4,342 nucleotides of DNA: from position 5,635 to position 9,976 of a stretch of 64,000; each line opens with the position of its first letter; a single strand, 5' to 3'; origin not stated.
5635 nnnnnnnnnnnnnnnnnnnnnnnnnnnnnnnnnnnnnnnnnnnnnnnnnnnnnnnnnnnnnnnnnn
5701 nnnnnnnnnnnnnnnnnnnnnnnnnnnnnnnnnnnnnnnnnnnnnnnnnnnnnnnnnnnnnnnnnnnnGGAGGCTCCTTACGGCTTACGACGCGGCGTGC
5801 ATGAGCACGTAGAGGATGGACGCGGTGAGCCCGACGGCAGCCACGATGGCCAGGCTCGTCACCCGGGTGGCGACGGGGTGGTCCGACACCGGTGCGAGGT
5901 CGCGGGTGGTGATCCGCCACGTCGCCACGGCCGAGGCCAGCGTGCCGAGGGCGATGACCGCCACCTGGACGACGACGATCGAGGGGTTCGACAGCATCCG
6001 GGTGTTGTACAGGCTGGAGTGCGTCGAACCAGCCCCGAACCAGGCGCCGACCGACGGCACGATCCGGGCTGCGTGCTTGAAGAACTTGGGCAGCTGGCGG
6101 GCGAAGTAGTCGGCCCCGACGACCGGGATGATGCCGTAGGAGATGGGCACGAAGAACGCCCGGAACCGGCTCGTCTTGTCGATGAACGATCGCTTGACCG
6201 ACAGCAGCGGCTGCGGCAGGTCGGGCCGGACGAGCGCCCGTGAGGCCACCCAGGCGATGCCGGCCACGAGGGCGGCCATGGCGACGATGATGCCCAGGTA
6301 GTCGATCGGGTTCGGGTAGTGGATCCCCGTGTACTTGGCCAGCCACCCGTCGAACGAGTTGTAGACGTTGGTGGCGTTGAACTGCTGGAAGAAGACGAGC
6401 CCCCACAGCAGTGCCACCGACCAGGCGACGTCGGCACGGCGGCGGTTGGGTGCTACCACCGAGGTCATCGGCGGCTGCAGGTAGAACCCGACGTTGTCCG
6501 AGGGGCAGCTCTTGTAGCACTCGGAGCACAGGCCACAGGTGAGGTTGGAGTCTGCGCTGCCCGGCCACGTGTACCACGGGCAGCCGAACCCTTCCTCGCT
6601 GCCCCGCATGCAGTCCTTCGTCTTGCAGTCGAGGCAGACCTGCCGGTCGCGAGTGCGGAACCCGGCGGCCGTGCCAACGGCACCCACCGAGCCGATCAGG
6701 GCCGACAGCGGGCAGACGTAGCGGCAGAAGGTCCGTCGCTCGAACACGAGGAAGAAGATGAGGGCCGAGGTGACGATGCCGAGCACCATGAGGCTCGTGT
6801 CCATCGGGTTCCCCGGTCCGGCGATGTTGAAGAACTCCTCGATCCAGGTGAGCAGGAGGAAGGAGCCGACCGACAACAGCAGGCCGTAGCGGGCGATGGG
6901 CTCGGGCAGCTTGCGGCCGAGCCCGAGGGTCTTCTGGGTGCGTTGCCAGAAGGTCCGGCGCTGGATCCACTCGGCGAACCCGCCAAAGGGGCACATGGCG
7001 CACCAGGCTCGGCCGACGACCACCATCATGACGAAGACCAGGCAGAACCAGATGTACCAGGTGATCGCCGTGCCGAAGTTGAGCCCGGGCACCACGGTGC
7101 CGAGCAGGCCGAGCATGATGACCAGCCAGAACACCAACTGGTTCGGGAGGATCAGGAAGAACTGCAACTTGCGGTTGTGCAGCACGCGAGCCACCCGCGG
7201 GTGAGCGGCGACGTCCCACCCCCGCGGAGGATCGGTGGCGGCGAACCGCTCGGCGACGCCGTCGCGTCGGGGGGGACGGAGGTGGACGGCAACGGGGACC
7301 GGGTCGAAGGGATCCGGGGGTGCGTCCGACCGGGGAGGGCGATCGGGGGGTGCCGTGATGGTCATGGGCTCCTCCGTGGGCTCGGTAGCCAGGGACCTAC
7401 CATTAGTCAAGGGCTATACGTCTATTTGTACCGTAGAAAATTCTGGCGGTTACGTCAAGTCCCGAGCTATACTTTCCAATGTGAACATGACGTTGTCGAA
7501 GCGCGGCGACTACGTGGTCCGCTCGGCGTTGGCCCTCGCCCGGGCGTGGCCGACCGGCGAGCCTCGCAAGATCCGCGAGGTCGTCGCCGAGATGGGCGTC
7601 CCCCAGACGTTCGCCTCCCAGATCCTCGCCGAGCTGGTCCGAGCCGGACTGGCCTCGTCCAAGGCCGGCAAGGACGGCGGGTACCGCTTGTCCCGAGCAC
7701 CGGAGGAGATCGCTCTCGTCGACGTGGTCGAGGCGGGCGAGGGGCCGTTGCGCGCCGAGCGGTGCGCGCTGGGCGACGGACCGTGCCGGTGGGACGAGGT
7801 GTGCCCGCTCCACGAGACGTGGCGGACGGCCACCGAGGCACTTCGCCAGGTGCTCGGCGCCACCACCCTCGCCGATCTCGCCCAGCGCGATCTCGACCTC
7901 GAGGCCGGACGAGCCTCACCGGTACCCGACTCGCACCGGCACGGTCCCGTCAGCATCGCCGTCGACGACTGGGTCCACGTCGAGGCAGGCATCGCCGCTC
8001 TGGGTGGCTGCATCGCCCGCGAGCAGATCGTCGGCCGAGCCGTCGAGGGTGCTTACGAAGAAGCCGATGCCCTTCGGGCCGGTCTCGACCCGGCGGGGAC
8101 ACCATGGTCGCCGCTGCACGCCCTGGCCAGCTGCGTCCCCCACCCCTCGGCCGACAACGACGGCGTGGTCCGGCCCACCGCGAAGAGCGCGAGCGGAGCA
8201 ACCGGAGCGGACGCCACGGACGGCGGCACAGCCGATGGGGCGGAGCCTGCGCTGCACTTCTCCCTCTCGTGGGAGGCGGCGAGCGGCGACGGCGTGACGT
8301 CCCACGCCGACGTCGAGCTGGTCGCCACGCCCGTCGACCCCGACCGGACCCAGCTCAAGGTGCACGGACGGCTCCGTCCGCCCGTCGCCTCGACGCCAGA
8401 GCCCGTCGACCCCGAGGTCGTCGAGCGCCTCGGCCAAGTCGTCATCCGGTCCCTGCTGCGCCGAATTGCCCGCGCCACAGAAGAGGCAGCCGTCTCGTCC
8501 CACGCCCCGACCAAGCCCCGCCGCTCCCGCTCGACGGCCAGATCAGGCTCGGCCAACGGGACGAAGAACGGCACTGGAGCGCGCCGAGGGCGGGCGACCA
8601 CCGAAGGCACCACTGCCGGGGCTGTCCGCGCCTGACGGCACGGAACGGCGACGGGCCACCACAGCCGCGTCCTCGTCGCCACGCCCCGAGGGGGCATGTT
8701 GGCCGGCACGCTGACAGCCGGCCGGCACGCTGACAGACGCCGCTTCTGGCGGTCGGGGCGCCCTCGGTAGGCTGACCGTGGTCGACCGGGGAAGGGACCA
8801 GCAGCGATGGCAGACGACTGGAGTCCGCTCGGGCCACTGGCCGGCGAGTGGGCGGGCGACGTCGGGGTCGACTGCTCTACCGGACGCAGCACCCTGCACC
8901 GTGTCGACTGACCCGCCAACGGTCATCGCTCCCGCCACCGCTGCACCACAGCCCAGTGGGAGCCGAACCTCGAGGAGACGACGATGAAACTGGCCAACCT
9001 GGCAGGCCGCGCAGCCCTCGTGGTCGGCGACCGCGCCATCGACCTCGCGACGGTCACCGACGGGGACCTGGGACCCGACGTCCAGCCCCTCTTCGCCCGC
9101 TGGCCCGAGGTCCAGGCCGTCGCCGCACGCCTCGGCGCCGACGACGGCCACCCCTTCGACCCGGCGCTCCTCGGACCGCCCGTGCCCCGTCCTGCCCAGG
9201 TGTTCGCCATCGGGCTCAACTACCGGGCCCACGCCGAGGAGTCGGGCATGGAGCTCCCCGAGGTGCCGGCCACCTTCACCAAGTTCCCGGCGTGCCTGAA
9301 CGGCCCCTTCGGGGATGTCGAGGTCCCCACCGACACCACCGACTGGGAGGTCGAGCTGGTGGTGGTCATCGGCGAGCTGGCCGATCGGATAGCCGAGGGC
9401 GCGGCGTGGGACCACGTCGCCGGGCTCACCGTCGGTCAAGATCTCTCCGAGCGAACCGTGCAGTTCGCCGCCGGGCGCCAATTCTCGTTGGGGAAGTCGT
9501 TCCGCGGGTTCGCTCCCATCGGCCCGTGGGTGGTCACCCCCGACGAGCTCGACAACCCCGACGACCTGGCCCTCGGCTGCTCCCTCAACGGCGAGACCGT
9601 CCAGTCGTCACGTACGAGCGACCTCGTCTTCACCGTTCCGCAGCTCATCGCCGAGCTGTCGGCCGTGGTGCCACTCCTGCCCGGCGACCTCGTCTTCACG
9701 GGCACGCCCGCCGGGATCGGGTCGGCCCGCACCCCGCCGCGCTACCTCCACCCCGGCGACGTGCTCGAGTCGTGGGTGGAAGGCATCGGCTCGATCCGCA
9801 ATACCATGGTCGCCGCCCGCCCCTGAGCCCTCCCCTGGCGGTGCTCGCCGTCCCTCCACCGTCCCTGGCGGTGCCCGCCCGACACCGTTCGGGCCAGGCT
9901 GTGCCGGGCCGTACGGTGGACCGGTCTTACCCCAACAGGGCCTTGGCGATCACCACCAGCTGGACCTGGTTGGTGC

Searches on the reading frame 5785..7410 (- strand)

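Call 61: search_protein_families(library=pfam, proteins=[window:5785-7410:-], max_evalue=0.0001)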
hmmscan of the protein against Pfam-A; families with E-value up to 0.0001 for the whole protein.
window:5785-7410:- (541 aa): 1 family
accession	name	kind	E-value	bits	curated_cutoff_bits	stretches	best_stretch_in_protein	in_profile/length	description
PF12801.12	Fer4_5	-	4e-11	43.1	22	1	114-151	1-39/48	4Fe-4S binding domain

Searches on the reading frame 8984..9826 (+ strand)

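Call 61: search_protein_families(library=pfam, proteins=[window:8984-9826:+], max_evalue=0.0001)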
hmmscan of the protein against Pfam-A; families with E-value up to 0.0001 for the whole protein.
window:8984-9826:+ (280 aa): 1 family
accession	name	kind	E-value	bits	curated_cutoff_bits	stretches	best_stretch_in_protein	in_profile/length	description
PF01557.24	FAA_hydrolase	-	7.4e-64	215.8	23.9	1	73-275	2-213/214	Fumarylacetoacetate (FAA) hydrolase C-terminal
